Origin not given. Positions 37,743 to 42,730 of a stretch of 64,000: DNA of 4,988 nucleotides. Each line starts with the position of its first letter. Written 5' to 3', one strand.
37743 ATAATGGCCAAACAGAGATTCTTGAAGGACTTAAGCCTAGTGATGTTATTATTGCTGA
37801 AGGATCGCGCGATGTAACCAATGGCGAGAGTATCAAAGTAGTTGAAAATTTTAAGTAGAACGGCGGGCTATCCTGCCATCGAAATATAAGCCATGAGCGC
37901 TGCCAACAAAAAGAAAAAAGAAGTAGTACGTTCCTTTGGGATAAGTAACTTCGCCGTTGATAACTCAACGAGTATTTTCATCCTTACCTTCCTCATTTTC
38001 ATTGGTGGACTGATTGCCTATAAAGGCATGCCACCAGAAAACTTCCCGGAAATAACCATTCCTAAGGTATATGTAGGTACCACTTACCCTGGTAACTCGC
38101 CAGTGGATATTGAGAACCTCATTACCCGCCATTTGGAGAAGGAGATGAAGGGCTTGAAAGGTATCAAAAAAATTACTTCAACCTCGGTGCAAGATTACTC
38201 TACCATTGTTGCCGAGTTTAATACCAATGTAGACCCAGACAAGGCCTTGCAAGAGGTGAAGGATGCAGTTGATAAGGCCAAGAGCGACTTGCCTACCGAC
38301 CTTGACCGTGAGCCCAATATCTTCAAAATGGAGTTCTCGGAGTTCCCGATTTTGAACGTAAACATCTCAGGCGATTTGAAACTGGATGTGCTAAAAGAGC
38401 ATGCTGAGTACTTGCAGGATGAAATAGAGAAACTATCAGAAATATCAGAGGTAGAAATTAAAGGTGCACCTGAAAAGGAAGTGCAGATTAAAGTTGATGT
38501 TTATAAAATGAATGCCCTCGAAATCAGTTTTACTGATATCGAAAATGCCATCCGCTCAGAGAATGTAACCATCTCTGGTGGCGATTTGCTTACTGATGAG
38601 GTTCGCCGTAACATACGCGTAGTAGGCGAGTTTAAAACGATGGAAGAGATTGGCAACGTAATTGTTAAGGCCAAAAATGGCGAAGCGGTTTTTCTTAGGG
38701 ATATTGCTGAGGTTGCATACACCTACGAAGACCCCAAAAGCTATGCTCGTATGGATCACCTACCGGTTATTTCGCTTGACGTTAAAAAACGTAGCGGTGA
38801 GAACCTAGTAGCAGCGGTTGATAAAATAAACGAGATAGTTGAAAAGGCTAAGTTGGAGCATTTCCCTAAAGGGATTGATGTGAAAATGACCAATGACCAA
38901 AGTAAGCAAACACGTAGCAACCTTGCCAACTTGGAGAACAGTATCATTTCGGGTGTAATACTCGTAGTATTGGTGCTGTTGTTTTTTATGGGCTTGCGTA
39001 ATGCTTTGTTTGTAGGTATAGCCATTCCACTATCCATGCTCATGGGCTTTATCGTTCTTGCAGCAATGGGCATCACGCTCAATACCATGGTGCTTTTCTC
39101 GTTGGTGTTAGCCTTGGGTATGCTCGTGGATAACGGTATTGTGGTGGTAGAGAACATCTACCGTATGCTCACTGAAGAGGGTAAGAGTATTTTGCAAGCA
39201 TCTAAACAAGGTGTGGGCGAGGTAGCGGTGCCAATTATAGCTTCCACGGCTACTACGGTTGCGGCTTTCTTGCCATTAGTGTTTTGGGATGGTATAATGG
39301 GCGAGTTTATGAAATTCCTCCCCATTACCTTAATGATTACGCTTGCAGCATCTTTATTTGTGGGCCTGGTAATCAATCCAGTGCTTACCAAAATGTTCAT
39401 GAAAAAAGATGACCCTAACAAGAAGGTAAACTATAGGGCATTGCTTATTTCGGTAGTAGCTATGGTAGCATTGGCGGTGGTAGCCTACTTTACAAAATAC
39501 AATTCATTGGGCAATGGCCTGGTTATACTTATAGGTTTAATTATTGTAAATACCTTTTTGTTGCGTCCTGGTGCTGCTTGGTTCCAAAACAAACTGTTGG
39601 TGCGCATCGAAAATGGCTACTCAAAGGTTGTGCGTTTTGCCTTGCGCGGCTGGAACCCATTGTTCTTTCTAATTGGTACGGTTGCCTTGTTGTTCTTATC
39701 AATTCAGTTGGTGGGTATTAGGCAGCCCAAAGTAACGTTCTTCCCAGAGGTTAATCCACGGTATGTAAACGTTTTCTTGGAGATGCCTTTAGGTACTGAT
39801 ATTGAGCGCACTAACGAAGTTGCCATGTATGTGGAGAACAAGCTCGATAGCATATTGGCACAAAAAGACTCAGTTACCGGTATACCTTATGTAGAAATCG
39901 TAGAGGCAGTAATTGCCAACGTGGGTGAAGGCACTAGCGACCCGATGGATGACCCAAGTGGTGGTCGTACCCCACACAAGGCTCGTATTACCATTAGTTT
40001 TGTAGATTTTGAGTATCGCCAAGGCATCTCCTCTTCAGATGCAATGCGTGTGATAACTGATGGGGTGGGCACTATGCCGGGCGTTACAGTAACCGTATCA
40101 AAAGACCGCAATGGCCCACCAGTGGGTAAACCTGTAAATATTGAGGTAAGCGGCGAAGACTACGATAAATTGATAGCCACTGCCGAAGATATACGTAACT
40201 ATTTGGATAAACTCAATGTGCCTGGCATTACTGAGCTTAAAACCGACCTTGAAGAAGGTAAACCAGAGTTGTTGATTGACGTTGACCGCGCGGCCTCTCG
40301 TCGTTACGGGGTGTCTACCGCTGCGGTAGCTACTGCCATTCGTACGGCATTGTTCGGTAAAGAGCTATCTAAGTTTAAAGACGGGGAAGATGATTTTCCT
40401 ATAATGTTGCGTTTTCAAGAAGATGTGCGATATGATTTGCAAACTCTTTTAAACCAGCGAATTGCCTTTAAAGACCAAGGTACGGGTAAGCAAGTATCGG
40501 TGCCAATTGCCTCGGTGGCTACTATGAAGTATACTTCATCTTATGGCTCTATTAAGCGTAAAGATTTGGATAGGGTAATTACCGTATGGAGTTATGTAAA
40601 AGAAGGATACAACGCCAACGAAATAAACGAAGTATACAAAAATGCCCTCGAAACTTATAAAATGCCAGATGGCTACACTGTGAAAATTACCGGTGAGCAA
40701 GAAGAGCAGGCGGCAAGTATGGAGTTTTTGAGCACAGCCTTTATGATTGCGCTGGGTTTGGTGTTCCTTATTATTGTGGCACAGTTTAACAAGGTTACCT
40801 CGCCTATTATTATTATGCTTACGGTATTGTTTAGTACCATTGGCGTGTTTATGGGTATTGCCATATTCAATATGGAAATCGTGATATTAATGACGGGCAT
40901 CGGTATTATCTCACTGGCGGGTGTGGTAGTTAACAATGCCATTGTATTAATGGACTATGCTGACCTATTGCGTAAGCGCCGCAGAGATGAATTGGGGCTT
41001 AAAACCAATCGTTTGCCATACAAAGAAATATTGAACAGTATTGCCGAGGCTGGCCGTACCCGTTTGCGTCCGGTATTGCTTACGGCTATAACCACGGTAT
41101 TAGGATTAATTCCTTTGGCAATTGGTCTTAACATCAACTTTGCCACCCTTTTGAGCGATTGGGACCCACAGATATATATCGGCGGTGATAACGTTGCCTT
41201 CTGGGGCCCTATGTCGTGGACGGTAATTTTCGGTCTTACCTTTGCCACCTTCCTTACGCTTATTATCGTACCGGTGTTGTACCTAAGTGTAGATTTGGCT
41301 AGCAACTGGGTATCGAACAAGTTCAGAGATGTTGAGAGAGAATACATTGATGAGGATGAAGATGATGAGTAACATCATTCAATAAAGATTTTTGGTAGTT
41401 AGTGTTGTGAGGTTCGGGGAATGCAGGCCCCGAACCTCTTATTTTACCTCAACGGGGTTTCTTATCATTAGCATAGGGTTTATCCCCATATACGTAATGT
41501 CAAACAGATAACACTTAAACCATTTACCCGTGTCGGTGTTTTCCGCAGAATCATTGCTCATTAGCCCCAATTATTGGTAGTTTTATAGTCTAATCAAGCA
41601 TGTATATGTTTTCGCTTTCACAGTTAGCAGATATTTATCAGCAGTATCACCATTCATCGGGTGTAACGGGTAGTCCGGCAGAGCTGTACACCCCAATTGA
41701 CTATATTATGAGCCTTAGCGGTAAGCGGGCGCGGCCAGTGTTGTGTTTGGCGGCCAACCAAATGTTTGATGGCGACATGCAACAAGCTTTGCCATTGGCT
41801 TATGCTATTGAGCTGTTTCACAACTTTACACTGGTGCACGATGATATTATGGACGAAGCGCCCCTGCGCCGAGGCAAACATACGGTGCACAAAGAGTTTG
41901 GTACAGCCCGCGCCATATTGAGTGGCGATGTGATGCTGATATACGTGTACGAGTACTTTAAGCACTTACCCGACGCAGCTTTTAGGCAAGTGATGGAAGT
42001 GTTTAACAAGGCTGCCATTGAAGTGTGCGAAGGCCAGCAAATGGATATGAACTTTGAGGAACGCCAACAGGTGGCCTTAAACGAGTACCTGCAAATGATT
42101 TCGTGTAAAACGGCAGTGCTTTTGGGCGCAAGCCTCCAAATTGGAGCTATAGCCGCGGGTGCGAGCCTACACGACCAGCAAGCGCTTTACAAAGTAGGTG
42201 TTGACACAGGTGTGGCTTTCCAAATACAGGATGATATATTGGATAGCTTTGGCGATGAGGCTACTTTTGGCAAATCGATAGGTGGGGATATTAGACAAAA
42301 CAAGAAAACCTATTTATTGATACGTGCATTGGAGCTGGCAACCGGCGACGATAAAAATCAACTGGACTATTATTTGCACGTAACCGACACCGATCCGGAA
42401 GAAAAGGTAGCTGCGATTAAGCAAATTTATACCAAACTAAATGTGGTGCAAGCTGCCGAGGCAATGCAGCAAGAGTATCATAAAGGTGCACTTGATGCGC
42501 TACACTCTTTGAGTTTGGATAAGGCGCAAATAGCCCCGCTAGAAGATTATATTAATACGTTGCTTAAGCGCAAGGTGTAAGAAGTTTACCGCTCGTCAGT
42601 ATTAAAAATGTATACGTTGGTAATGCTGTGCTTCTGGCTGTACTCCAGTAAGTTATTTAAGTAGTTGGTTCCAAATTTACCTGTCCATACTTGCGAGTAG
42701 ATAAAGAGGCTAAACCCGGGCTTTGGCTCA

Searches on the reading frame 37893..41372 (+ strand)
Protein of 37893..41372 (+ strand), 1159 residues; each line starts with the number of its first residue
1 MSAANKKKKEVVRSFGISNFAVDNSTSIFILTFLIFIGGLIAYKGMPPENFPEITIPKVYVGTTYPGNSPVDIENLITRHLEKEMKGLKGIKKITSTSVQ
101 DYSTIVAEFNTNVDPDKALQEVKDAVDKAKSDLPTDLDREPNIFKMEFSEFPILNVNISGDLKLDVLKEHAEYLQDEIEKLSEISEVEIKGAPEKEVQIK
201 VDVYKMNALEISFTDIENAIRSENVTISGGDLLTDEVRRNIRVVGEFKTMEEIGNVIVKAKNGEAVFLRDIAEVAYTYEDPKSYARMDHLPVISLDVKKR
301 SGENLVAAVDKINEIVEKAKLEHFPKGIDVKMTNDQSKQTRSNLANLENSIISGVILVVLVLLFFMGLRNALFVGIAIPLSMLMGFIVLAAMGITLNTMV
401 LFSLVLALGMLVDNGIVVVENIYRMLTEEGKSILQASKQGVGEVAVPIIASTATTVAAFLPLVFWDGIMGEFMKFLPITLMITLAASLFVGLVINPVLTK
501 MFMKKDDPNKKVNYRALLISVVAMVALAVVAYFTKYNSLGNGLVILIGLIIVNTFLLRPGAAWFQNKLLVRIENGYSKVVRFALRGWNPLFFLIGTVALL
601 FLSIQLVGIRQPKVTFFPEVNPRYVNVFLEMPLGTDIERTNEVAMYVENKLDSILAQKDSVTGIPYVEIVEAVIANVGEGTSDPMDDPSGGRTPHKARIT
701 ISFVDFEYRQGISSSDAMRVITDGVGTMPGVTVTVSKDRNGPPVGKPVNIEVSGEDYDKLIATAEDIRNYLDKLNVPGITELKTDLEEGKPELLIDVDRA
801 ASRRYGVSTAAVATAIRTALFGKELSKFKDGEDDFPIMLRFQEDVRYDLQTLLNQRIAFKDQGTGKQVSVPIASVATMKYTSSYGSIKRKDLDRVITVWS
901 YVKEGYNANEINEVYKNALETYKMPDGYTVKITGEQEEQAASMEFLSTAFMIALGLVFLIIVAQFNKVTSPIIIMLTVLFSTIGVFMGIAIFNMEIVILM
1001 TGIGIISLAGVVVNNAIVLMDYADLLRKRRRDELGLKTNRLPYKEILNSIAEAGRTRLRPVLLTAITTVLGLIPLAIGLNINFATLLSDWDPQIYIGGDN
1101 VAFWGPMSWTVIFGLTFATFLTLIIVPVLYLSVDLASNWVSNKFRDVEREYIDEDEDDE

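Call 13: search_protein_families(library=ncbifam, proteins=[window:37893-41372:+])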
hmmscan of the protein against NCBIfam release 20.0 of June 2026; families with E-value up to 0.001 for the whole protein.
window:37893-41372:+ (1159 aa): 16 families
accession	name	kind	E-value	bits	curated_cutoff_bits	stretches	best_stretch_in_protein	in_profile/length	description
NF033617.1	RND_permease_2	subfamily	1.6e-154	516.4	1250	2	29-513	12-498/1009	multidrug efflux RND transporter permease subunit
NF000282.2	RND_permease_1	subfamily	2.3e-122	409.9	1250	1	20-1133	3-1027/1029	multidrug efflux RND transporter permease subunit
TIGR00915.1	2A0602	subfamily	1.5e-111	374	940.35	2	18-512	2-506/1050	efflux RND transporter permease subunit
TIGR00914.1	2A0601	subfamily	3.2e-101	339.7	701.45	2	19-531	7-535/1051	CusA/CzcA family heavy metal efflux RND transporter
NF007905.0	PRK10614.1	equivalog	5.4e-91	305.7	1774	2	28-556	14-543/1025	multidrug efflux RND transporter permease subunit MdtC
NF007798.0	PRK10503.1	equivalog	1.5e-87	294.3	1584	2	29-513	24-509/1040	MdtB/MuxB family multidrug efflux RND transporter permease subunit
NF007133.0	PRK09579.1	equivalog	3.7e-85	286.3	1763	2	30-515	16-501/1017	multidrug efflux RND transporter permease subunit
NF007842.1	PRK10555.1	equivalog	1.7e-81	274.5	1854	2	18-505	2-499/1036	multidrug efflux RND transporter permease AcrD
NF007131.0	PRK09577.1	equivalog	7.5e-78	262.3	1768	2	19-507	3-500/1045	multidrug efflux RND transporter permease subunit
NF000037.1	RND_perm_OqxB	exception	6e-71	239.5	2200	2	17-534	3-529/1050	multidrug efflux RND transporter permease subunit OqxB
NF011706.2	PRK15127.1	equivalog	1.2e-65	222.1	2150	2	18-504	2-498/1049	multidrug efflux RND transporter permease subunit AcrB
NF009583.0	PRK13024.1-3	subfamily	1.9e-09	36.2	721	1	351-510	285-439/755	protein translocase subunit SecDF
TIGR00916.1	2A0604s01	subfamily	6.8e-09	35.7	148.6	1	346-490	86-229/231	SecD/SecF family protein translocase subunit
TIGR01129.1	secD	equivalog_domain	1.3e-06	27.9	244.4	1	346-496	246-394/397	protein translocase subunit SecD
NF009585.0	PRK13024.1-5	equivalog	1.4e-06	26.6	1037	1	350-515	500-657/993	protein translocase subunit SecDF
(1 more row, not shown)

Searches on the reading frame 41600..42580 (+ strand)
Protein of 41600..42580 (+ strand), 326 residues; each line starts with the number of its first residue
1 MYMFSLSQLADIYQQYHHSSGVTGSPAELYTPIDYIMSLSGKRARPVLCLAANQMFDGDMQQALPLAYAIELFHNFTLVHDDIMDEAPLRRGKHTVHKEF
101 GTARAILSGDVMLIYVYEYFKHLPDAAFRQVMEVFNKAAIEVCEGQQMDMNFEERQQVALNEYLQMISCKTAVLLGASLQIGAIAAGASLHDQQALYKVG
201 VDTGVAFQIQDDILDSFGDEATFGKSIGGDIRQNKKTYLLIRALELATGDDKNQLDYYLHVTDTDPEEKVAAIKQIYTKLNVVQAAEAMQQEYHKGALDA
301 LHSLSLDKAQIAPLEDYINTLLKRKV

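Call 13: search_protein_families(library=ncbifam, proteins=[window:41600-42580:+])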
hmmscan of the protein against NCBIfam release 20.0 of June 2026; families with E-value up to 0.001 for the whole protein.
window:41600-42580:+ (326 aa): 16 families
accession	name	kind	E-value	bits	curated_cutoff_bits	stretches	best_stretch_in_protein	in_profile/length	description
NF041169.1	f2_encap_cargo4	exception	3e-73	247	450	1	40-324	49-332/334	family 2 encapsulin nanocompartment cargo protein polyprenyl transferase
NF041003.1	GGPP_syn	equivalog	3.9e-72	243.1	500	1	21-319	20-318/326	geranylgeranyl diphosphate synthase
NF040698.1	IdsA_Meth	equivalog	8.1e-71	238.9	468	1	23-317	24-322/328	short chain isoprenyl diphosphate synthase IdsA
NF045485.1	FPPsyn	subfamily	2.1e-54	184.6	275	1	25-252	21-256/288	farnesyl diphosphate synthase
NF045549.1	GGPPsyn_IdsB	equivalog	1.5e-49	168.9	475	1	38-303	62-327/346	geranylgeranyl diphosphate synthase IdsB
TIGR02748.1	GerC3_HepT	equivalog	6.3e-49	166.8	456.55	1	37-325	39-318/319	heptaprenyl diphosphate synthase component II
NF040789.2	gerfarn_diphsyn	equivalog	2.5e-48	165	560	1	26-277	31-301/345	geranylfarnesyl diphosphate synthase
NF045685.1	GGPPSynCrtE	equivalog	2.8e-46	157.9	460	1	24-246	25-255/293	geranylgeranyl diphosphate synthase CrtE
NF045628.1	HxpDPsynlarge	equivalog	4.4e-44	150.7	500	1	34-322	28-307/311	hexaprenyl-diphosphate synthase large subunit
NF042416.1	GFPPS_Mycobact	equivalog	3.1e-37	128.3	600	1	31-316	32-340/350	bifunctional (2E,6E)-farnesyl/geranyl diphosphate synthase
NF008140.0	PRK10888.1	equivalog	3.7e-37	128.4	412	1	35-252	38-252/323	octaprenyl diphosphate synthase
NF007877.0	PRK10581.1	equivalog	2e-36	125.7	321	1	32-250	35-262/299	(2E,6E)-farnesyl diphosphate synthase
TIGR02749.1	prenyl_cyano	equivalog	1.3e-34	119.6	383.2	1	29-309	32-306/322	solanesyl diphosphate synthase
NF042417.1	NPPPS_Mycobact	equivalog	9.1e-33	113.7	600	1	33-305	48-315/335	nonaprenyl/(2E,6E)-farnesyl/geranylgeranyl diphosphat synthase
NF040627.1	GFPS_Meth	equivalog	2.4e-29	102.7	600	1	33-216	32-210/285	geranylfarnesyl diphosphate synthase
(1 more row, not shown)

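Call 17: find_encoding_contigs(protein=window:41600-42580:+, flank=10000, max_places=6)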
Protein window:41600-42580:+ (326 aa): no gene with exactly this product is on record in the collection.

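Call 18: find_homologous_proteins(query=window:41600-42580:+, max_evalue=1e-30)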
Query window:41600-42580:+ (326 aa): 8000 proteins with E <= 1e-30 among 8000 candidates; the best 120 are listed.
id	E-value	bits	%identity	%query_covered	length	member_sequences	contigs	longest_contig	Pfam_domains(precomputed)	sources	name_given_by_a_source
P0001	8.2e-202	687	97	99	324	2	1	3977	PF00348.23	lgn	-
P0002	6.0e-185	632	89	99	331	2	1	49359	PF00348.23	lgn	-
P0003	4.1e-182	622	87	99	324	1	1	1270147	PF00348.23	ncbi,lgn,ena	-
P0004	1.1e-171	588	82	99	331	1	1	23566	PF00348.23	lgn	-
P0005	6.0e-171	586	82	99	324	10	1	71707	PF00348.23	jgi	jgi:geranylgeranyl diphosphate synthase, type II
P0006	9.1e-170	582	81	99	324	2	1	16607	PF00348.23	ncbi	-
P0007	4.6e-160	550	76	99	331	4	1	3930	PF00348.23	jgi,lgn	-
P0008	7.2e-159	546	76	99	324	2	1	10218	PF00348.23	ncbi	ncbi:polyprenyl synthetase family protein [soil metagenome]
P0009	3.3e-158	544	74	99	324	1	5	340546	PF00348.23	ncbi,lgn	-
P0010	3.3e-157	541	75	99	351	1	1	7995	PF00348.23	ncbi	-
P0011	4.3e-157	540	76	99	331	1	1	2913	PF00348.23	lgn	-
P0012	9.5e-157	539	76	99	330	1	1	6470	PF00348.23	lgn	-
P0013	2.8e-153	528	73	99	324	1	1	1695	PF00348.23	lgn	-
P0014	2.0e-107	377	58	93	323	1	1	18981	PF00348.23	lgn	-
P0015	6.5e-106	372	56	97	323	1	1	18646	PF00348.23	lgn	-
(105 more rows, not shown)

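Call 19: find_encoding_contigs(protein=P0003, flank=10000, max_places=3)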
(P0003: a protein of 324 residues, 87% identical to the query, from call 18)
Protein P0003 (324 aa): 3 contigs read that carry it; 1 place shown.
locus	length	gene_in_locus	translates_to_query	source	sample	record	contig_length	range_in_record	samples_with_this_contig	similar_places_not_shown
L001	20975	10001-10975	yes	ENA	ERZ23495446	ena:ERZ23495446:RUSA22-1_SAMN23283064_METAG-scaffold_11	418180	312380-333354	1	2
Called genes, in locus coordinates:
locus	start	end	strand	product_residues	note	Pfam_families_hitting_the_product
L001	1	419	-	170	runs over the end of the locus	-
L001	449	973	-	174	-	-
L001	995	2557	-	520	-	PF28550:DUF8436, PF00890:FAD_binding_2 (faint), PF01266:DAO (faint), PF01593:Amino_oxidase (faint), PF03486:HI0933_like, PF07992:Pyr_redox_2 (faint), PF21688:FAD-depend_C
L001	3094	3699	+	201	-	PF00440:TetR_N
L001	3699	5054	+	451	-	PF02321:OEP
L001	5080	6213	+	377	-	PF25919:BSH_CusB (faint), PF25917:BSH_RND, PF25973:BSH_CzcB, PF25984:BSH_YknX (weak), PF25893:HH_CzcB, PF25954:Beta-barrel_RND_2, PF25989:YknX_C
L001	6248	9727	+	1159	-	PF00873:ACR_tran, PF03176:MMPL (weak)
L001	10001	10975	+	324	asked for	PF00348:polyprenyl_synt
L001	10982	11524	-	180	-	-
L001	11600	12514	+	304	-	PF02899:Phage_int_SAM_1, PF13102:Phage_int_SAM_5 (faint), PF00589:Phage_integrase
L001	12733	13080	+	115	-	PF00072:Response_reg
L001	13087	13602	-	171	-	-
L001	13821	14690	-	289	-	PF00140:Sigma70_r1_2, PF04542:Sigma70_r2, PF04539:Sigma70_r3, PF04545:Sigma70_r4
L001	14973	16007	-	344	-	PF00355:Rieske, PF19298:KshA_C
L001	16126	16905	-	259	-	-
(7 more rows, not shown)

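Call 20: find_encoding_contigs(protein=P0002, flank=10000, max_places=3)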
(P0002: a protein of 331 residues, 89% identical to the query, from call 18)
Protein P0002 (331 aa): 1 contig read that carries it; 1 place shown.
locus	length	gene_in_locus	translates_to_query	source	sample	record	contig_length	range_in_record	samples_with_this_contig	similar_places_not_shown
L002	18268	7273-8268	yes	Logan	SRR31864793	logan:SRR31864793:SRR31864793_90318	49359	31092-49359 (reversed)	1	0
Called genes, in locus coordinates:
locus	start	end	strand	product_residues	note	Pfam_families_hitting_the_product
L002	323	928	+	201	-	PF00440:TetR_N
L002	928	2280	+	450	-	PF02321:OEP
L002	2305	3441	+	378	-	PF25919:BSH_CusB (faint), PF25984:BSH_YknX, PF00364:Biotin_lipoyl (faint), PF25917:BSH_RND, PF25973:BSH_CzcB, PF25893:HH_CzcB, PF25954:Beta-barrel_RND_2, PF25989:YknX_C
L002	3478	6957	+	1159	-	PF00873:ACR_tran, PF03176:MMPL (faint)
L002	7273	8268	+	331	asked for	PF00348:polyprenyl_synt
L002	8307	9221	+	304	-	PF02899:Phage_int_SAM_1, PF13102:Phage_int_SAM_5 (faint), PF00589:Phage_integrase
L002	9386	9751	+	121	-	PF00072:Response_reg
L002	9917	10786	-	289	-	PF00140:Sigma70_r1_2, PF04542:Sigma70_r2, PF04539:Sigma70_r3, PF04545:Sigma70_r4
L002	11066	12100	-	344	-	PF00355:Rieske, PF19298:KshA_C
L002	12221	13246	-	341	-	-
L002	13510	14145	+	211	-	PF13505:OMP_b-brl, PF13568:OMP_b-brl_2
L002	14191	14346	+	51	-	PF18919:DUF5670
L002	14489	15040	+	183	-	PF08212:Lipocalin_2, PF00061:Lipocalin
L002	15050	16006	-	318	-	PF03631:Virul_fac_BrkB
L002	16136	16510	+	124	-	PF00072:Response_reg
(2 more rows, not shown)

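Call 21: find_encoding_contigs(protein=P0001, flank=10000, max_places=3)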
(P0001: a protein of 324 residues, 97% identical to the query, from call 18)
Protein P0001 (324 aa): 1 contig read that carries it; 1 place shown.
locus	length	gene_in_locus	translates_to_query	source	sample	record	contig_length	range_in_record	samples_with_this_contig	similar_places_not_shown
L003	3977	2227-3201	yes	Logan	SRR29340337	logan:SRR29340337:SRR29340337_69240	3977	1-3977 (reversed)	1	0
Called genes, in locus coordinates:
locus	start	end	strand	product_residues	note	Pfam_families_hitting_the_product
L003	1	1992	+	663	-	?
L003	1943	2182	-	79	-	-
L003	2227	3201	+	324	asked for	PF00348:polyprenyl_synt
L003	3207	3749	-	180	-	-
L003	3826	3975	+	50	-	?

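Call 78: list_cluster_members(proteins=[P0003, P0006, P0009, P0141, P0121, P0122])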
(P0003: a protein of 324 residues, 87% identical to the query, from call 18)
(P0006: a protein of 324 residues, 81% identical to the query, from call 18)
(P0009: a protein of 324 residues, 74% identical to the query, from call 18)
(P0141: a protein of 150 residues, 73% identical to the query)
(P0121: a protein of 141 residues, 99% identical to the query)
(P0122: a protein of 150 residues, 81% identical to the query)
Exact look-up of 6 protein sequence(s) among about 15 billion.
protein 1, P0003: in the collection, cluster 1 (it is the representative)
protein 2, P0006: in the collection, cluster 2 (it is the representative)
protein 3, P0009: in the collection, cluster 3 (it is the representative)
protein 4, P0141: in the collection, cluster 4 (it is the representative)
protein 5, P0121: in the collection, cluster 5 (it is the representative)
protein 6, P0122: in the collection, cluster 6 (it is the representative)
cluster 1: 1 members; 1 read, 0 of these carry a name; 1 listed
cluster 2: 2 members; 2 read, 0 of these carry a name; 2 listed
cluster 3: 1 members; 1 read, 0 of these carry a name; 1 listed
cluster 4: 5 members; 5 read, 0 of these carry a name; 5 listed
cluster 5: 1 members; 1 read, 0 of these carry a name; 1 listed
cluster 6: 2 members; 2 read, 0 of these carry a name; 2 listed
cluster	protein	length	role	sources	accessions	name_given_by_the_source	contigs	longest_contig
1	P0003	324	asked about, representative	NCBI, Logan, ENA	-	-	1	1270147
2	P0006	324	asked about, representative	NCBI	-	-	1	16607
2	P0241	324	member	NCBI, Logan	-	-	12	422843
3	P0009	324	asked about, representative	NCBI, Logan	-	-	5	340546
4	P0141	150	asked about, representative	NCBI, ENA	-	-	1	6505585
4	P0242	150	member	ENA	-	-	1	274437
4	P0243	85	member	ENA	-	-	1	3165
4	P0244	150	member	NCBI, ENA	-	-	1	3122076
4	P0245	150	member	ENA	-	-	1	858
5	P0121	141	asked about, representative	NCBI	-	-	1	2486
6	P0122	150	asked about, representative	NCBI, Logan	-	-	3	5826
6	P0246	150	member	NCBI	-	-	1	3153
